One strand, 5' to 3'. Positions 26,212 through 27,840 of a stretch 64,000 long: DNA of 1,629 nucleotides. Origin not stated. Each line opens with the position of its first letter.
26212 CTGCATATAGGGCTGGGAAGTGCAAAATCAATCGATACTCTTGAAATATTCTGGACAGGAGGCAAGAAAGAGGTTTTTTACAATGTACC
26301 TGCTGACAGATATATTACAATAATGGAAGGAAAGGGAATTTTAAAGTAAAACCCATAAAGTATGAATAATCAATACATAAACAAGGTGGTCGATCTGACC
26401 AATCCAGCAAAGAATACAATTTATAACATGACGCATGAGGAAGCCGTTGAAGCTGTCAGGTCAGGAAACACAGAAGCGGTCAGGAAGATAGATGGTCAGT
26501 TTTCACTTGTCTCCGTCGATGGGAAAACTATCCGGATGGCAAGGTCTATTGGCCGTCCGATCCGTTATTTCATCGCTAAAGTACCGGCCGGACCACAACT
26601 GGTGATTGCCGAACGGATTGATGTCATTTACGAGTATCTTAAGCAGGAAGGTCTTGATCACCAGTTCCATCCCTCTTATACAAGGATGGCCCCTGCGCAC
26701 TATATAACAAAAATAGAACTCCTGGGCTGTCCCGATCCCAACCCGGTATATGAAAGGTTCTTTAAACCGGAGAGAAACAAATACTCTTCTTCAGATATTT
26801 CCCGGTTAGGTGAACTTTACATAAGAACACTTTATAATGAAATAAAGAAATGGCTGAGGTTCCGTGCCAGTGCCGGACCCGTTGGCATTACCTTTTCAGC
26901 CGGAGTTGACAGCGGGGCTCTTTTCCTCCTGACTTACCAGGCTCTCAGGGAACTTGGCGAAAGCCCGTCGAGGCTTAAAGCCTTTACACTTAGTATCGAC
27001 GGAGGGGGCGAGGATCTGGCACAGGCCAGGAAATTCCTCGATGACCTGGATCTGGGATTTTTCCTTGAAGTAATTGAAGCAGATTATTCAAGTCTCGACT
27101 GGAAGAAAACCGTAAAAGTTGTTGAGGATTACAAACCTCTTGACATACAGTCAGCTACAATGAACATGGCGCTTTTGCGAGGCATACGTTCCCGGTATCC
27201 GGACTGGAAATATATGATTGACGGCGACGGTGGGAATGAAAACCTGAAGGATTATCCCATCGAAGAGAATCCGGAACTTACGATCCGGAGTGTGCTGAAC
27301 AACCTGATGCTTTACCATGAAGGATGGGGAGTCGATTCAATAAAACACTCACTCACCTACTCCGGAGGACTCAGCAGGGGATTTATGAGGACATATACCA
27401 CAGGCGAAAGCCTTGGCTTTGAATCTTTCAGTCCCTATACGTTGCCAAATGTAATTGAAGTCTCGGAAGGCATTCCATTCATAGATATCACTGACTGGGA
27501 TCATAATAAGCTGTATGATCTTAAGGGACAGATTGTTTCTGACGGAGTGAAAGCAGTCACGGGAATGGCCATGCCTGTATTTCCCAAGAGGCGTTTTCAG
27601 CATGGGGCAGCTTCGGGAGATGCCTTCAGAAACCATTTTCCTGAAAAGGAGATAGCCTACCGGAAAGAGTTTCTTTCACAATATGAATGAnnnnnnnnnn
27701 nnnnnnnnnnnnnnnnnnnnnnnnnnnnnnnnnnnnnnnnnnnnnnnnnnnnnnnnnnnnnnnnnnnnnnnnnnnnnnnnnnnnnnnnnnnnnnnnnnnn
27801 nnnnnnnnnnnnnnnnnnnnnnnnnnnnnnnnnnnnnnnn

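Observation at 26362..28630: Translationally coupled pair: an AsnB-like PP-loop enzyme without the glutaminase Cys, plus a radical SAM enzyme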

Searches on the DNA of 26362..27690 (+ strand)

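Call 76: search_rna_families(sources=[L072, L074, L077, L079, L084, L085, L087], threshold=gathering)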
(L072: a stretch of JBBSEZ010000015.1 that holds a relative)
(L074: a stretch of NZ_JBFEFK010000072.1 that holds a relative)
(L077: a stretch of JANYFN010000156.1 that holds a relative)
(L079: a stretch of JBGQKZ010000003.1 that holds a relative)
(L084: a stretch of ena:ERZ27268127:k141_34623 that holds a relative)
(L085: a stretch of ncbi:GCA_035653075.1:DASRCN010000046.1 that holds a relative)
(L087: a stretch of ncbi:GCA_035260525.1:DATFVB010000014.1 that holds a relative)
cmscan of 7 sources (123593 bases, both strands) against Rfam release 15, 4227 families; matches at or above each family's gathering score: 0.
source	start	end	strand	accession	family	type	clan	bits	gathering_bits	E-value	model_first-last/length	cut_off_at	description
